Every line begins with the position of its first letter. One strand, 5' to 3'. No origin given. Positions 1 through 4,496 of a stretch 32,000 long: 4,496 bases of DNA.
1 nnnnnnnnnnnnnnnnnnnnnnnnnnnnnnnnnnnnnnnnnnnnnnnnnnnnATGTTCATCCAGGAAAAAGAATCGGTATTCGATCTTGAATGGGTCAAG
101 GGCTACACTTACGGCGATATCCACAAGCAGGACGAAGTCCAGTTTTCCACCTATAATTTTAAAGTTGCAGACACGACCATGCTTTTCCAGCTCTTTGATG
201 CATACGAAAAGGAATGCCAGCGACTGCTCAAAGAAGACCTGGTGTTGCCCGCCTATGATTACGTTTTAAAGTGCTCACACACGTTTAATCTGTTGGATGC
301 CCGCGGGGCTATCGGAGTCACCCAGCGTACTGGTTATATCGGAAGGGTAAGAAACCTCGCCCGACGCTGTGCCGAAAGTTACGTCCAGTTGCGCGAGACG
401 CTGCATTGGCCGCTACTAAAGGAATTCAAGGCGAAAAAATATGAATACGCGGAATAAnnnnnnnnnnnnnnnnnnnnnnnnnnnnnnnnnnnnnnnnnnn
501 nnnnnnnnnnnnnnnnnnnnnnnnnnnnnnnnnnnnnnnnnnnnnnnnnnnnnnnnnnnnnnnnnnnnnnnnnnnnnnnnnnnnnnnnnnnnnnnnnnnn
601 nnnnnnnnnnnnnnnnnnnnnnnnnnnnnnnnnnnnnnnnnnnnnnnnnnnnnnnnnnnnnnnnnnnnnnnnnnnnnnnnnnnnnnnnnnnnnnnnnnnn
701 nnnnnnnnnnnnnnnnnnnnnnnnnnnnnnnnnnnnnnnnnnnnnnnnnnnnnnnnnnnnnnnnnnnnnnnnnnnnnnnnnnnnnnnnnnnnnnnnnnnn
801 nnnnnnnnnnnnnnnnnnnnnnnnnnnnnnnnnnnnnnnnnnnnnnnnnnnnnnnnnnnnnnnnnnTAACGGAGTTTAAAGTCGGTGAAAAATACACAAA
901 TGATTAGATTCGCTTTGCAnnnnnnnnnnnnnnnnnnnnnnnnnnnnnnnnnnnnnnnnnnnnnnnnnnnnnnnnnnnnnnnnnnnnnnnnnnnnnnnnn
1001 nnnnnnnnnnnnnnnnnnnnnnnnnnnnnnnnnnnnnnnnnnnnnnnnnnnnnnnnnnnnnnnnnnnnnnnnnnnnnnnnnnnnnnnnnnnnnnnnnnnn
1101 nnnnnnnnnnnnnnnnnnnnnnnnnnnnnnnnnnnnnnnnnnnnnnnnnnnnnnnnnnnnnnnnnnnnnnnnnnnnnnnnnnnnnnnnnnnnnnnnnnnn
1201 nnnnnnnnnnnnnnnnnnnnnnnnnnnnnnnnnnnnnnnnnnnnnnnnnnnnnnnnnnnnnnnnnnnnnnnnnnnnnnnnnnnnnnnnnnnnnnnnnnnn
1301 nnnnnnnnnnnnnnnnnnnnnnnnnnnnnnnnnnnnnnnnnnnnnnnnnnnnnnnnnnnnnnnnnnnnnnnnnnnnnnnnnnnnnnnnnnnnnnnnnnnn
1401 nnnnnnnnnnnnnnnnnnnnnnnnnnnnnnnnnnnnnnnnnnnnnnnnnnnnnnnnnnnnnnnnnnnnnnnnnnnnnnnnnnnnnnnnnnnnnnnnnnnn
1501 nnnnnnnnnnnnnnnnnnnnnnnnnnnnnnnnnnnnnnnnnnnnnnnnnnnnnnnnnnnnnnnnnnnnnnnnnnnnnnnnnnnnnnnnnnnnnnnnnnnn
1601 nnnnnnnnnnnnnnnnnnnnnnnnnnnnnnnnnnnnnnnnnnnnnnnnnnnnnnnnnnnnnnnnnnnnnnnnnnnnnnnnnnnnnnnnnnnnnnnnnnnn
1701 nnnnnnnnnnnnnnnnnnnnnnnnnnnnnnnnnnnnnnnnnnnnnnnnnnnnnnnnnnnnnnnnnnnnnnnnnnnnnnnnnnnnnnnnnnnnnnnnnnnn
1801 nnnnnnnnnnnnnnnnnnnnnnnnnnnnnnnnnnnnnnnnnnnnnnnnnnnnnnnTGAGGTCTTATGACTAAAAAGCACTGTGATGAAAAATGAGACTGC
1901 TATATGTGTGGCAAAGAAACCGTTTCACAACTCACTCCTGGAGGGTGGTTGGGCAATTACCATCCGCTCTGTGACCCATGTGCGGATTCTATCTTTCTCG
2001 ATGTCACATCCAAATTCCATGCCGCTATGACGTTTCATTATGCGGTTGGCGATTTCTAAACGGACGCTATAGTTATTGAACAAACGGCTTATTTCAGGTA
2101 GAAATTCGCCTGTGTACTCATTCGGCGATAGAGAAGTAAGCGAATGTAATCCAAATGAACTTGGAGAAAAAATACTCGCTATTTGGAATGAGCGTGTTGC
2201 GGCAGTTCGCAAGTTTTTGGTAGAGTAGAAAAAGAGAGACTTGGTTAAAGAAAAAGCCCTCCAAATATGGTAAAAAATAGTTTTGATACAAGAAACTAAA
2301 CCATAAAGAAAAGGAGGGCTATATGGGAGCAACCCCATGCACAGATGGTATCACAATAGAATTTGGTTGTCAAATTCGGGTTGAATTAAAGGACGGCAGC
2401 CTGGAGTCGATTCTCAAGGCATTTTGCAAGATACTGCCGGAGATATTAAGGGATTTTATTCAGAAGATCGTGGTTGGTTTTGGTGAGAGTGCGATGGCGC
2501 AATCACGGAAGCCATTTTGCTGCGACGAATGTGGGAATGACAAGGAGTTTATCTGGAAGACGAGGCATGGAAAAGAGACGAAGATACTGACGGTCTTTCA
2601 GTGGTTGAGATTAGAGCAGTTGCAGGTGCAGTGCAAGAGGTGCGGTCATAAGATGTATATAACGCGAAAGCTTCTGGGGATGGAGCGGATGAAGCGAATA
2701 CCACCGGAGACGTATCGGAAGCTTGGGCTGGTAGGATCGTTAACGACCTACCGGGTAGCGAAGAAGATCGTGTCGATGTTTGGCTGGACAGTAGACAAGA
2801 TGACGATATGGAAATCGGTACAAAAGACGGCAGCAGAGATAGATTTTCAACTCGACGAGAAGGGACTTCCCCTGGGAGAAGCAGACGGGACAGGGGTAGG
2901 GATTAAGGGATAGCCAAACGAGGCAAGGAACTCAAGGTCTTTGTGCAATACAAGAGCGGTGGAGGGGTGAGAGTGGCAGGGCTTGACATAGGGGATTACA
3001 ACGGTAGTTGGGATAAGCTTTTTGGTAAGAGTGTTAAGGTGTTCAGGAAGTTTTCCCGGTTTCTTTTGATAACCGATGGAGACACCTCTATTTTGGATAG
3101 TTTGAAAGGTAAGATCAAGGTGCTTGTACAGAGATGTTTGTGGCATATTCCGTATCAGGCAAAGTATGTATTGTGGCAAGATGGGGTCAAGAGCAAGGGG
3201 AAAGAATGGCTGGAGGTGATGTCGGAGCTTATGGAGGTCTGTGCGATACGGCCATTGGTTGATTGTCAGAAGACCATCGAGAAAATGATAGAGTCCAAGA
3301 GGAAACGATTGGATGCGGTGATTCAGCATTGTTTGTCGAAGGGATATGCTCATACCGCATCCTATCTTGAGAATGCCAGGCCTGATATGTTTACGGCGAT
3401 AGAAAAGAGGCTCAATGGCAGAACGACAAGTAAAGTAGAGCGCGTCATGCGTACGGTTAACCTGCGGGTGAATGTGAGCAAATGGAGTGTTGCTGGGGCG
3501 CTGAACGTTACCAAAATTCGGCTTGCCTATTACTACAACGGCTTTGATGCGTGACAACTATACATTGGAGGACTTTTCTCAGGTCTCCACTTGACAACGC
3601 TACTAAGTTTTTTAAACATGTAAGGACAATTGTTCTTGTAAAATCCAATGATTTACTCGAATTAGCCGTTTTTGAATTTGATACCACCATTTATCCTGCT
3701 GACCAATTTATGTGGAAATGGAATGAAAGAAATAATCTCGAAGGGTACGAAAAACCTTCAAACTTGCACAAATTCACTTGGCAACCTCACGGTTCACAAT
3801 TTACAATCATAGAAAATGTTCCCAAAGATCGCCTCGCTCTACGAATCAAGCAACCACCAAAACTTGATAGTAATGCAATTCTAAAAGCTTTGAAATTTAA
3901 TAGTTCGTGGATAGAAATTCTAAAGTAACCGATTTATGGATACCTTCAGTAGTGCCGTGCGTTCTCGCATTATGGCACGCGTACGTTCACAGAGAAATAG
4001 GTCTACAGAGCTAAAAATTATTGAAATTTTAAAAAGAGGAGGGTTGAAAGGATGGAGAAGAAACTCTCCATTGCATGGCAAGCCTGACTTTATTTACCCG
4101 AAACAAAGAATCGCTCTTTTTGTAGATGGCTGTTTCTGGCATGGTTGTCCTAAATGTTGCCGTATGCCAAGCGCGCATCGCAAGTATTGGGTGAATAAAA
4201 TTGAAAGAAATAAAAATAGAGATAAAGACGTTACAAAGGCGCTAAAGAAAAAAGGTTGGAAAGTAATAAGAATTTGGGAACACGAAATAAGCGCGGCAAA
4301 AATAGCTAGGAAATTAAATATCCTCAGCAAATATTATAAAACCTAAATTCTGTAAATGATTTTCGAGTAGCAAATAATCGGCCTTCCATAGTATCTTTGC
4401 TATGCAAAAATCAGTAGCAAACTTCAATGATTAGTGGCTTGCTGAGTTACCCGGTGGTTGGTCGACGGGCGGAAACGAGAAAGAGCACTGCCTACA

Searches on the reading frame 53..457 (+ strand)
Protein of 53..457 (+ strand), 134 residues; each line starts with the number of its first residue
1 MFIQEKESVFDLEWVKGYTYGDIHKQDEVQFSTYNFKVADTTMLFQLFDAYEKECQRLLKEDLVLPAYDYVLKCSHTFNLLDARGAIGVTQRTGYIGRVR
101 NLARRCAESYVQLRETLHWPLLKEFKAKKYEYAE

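Call 54: search_protein_families(library=pfam, proteins=[window:53-457:+], max_evalue=0.001)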
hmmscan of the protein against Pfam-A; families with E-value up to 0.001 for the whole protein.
window:53-457:+ (134 aa): 1 family
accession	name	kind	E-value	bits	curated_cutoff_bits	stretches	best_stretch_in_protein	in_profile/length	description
PF02091.20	tRNA-synt_2e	-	1.5e-45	156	27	1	1-114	164-277/278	Glycyl-tRNA synthetase alpha subunit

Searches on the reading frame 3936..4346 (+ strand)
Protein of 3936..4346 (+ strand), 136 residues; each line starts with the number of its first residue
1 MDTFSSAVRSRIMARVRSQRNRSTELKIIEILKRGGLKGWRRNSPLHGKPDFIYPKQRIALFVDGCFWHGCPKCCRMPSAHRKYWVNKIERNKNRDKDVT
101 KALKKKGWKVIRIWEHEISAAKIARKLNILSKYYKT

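Call 54: search_protein_families(library=pfam, proteins=[window:3936-4346:+], max_evalue=0.001)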
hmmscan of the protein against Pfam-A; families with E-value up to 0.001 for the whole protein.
window:3936-4346:+ (136 aa): 2 families
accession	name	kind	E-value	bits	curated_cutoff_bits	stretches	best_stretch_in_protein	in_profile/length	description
PF03852.21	Vsr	-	1.2e-16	60.7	27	1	1-70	1-69/74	DNA mismatch endonuclease Vsr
PF04480.18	DUF559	-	0.00019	21.7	20.6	0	91-122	66-97/109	Protein of unknown function (DUF559)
